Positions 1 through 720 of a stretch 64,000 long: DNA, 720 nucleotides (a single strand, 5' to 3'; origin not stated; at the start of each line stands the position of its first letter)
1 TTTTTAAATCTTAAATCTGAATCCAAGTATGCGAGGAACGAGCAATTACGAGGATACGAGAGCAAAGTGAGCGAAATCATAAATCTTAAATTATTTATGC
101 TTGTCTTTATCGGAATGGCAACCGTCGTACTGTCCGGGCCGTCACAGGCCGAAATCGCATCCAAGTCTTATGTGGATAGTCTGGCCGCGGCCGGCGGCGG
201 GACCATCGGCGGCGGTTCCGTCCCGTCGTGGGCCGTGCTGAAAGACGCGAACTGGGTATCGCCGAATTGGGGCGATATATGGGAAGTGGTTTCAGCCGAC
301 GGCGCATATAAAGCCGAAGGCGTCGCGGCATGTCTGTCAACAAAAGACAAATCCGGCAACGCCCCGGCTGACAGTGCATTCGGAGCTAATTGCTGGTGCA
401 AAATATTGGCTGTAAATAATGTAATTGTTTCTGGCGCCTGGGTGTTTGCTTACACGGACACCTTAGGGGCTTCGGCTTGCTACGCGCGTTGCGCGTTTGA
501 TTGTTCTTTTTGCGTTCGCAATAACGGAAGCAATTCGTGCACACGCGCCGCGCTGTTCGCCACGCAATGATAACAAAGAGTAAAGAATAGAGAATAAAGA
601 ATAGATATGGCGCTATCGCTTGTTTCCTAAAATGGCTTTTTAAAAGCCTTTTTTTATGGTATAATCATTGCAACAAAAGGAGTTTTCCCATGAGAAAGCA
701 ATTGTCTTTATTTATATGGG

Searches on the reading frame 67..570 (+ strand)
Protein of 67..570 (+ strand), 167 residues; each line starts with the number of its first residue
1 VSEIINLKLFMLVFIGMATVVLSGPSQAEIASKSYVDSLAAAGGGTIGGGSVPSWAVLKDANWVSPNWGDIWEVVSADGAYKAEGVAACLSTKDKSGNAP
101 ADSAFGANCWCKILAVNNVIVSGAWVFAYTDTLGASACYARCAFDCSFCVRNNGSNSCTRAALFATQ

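Call 3: search_protein_families(library=pfam, proteins=[window:67-570:+], max_evalue=1)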
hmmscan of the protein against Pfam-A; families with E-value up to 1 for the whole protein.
window:67-570:+ (167 aa): 0 families

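Call 35: search_protein_families(library=ncbifam, proteins=[window:67-570:+], max_evalue=1)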
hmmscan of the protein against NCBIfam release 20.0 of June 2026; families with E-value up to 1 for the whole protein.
window:67-570:+ (167 aa): 0 families
